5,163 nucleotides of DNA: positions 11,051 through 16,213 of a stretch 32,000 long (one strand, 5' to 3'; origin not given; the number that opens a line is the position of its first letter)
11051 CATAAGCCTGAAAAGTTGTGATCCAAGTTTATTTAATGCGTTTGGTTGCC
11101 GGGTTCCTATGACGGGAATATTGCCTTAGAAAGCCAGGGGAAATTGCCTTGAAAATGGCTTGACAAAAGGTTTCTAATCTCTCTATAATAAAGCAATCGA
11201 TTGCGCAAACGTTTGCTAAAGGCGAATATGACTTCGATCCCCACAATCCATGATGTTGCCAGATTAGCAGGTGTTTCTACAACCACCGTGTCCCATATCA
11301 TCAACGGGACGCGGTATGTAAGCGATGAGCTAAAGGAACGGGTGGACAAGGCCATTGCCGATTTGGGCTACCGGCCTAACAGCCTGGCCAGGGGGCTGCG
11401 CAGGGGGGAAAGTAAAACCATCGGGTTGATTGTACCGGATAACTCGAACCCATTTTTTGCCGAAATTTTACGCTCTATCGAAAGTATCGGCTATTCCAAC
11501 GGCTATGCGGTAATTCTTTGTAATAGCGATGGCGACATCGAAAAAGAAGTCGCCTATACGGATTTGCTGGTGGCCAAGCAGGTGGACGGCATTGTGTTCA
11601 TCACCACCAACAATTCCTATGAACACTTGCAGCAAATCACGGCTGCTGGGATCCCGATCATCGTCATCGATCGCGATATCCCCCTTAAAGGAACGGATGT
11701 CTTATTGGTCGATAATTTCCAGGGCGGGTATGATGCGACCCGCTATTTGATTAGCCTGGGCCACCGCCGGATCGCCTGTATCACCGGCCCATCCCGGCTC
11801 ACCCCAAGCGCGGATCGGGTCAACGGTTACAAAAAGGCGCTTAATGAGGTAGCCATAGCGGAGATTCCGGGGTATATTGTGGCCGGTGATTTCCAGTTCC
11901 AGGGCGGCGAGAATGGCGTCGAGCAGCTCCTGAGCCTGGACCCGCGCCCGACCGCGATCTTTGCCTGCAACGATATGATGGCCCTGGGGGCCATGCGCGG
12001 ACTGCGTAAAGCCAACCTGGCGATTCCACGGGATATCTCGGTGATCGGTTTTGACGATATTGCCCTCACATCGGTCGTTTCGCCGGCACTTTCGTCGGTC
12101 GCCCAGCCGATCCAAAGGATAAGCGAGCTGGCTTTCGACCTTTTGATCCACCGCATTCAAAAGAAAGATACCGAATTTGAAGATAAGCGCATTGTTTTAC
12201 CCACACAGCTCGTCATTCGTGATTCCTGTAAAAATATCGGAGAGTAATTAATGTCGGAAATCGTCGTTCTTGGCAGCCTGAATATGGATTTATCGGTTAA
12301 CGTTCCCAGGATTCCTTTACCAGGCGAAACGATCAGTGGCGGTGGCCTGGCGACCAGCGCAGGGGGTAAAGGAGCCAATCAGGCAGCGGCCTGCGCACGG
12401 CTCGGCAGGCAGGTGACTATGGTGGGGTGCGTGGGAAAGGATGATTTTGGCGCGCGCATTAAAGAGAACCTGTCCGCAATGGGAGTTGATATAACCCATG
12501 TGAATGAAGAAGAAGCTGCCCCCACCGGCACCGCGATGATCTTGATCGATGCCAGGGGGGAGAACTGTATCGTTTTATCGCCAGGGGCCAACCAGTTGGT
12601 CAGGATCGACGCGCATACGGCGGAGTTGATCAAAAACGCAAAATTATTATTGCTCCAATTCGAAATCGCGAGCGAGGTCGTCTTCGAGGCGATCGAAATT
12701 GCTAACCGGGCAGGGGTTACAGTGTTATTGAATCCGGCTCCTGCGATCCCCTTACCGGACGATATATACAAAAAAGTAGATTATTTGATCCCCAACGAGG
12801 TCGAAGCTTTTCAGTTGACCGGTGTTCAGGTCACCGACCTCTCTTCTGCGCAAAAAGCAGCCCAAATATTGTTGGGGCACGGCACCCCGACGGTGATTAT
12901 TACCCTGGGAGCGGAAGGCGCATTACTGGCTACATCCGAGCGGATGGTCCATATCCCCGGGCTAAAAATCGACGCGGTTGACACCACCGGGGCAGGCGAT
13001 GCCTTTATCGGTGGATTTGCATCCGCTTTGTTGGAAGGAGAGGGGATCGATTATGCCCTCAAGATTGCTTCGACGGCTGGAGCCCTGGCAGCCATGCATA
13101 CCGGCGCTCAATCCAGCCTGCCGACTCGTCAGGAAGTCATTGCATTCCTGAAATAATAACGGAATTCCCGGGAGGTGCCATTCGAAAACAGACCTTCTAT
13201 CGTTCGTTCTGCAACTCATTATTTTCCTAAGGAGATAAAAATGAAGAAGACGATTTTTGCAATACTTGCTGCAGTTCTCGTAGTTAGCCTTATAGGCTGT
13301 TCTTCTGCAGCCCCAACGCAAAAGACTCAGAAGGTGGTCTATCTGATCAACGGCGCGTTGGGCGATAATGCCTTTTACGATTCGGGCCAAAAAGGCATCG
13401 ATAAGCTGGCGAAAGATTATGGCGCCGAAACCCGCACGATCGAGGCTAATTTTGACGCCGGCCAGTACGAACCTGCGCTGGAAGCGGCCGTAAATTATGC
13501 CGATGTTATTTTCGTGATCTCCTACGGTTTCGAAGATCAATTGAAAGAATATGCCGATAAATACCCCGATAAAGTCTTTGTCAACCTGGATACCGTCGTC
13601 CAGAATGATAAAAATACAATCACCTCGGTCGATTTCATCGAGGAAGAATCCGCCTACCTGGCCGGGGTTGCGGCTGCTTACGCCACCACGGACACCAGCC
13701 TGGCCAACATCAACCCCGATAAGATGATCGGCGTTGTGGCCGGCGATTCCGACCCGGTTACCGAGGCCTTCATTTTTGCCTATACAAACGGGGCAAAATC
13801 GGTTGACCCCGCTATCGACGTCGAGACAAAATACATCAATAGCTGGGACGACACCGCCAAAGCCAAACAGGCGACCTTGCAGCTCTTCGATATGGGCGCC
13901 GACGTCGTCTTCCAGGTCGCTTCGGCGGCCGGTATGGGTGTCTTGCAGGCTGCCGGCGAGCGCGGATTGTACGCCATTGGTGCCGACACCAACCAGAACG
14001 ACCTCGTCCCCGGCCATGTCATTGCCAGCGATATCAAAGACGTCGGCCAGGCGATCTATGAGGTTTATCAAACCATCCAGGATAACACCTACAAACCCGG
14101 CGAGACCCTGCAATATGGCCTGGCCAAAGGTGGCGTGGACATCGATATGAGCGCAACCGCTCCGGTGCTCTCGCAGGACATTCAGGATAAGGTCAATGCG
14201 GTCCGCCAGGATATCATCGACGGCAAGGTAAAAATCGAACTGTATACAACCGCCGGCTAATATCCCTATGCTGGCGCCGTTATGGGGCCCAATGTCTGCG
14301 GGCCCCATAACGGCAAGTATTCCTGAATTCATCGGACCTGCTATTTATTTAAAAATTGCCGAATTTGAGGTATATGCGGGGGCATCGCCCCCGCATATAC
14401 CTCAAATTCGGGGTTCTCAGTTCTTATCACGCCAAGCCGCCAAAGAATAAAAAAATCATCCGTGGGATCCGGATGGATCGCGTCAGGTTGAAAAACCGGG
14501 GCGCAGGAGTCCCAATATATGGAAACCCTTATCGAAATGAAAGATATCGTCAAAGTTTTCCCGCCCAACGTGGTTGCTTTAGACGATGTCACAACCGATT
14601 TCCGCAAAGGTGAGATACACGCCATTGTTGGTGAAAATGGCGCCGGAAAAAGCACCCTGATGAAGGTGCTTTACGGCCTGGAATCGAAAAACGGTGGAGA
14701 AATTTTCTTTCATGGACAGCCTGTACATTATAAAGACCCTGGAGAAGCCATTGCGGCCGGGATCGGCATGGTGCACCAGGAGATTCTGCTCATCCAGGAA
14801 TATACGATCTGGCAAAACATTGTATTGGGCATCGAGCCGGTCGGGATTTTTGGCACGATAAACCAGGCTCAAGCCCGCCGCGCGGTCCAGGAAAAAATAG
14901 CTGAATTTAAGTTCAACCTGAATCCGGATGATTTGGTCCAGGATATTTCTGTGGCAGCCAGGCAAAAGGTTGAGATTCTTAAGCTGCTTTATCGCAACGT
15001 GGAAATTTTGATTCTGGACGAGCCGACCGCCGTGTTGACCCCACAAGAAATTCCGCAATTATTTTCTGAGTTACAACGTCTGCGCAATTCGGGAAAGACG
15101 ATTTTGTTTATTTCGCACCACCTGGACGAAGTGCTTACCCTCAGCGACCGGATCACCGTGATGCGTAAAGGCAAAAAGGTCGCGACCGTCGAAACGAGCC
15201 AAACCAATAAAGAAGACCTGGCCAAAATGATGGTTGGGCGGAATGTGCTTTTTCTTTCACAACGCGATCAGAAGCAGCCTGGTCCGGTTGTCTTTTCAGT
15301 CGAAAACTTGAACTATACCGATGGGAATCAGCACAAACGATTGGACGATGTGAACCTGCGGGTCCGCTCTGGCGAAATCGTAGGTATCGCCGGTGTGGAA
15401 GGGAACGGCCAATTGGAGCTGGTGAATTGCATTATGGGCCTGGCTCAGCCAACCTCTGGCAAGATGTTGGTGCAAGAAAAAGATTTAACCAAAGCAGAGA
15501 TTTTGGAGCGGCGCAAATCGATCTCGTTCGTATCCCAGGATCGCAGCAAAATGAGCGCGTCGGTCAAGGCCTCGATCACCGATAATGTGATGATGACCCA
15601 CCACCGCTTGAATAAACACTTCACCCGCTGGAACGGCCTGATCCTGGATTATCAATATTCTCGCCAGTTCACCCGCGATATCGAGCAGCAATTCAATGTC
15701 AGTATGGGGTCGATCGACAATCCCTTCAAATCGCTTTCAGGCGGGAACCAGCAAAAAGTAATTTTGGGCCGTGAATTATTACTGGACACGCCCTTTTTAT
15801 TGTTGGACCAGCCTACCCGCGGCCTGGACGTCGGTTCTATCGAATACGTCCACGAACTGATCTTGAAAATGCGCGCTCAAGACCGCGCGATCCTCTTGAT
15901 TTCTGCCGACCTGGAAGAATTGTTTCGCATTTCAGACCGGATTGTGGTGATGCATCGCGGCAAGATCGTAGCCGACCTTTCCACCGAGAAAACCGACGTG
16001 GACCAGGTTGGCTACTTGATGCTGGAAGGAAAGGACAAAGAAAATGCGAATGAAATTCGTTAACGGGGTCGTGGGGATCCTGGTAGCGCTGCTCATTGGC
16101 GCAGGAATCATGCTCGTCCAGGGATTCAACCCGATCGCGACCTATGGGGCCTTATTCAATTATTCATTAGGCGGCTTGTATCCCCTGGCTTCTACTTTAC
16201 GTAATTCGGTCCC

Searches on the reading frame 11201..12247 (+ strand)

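Call 77: search_protein_families(library=pfam, proteins=[window:11201-12247:+], max_evalue=0.0001)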
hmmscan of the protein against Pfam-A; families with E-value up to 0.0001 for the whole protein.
window:11201-12247:+ (348 aa): 4 families
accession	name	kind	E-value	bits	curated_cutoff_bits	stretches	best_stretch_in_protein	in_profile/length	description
PF00532.27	Peripla_BP_1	-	3e-40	138.9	22.2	1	72-331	2-273/281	Periplasmic binding proteins and sugar binding domain of LacI family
PF13377.12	Peripla_BP_3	-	8.6e-38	130.5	26.5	1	181-343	2-167/167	Periplasmic binding protein-like domain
PF13407.12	Peripla_BP_4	-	1.5e-25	90.7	35.1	1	74-322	1-257/258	Periplasmic binding protein domain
PF00356.27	LacI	-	1e-19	70.5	27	1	15-60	1-46/46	Bacterial regulatory proteins, lacI family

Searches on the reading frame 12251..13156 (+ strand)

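Call 77: search_protein_families(library=pfam, proteins=[window:12251-13156:+], max_evalue=0.0001)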
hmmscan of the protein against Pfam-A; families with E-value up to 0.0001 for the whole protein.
window:12251-13156:+ (301 aa): 2 families
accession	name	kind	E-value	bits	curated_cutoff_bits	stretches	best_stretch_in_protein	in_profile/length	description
PF00294.29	PfkB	-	1.3e-72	245.2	25.8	1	1-293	1-302/302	pfkB family carbohydrate kinase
PF08543.17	Phos_pyr_kin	-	5.3e-09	36.3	27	1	160-274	104-225/246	Phosphomethylpyrimidine kinase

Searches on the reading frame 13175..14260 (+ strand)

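Call 77: search_protein_families(library=pfam, proteins=[window:13175-14260:+], max_evalue=0.0001)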
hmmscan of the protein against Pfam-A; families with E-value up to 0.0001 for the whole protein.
window:13175-14260:+ (361 aa): 1 family
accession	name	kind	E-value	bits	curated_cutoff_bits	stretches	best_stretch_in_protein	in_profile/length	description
PF02608.20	Bmp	-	1.3e-59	202.1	24.1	1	52-354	2-297/301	ABC transporter substrate-binding protein PnrA-like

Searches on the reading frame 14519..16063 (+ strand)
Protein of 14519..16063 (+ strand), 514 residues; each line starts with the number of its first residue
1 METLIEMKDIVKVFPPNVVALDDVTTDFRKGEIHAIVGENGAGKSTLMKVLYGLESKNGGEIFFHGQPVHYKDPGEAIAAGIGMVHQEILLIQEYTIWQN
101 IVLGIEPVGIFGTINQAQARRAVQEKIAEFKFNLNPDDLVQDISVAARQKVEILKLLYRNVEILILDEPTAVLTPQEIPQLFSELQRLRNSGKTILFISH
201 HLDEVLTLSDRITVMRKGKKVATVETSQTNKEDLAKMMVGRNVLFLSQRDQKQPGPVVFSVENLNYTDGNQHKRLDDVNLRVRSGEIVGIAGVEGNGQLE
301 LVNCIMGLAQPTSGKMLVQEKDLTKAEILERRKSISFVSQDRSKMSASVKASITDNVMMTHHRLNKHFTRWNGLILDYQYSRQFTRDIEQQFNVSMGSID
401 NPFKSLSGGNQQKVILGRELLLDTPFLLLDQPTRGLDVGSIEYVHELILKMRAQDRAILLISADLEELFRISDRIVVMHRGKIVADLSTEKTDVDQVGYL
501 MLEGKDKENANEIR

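Call 77: search_protein_families(library=pfam, proteins=[window:14519-16063:+], max_evalue=0.0001)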
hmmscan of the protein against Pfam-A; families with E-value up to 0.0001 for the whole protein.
window:14519-16063:+ (514 aa): 3 families
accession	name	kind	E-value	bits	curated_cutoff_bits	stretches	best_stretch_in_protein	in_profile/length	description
PF00005.33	ABC_tran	-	1e-51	175.5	25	2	21-171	1-137/137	ABC transporter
PF13304.12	AAA_21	-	6.6e-07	30.1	27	0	33-54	1-22/304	AAA domain, putative AbiEii toxin, Type IV TA system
PF02463.25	SMC_N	-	6.9e-05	22.8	40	0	25-52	19-46/220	RecF/RecN/SMC N terminal domain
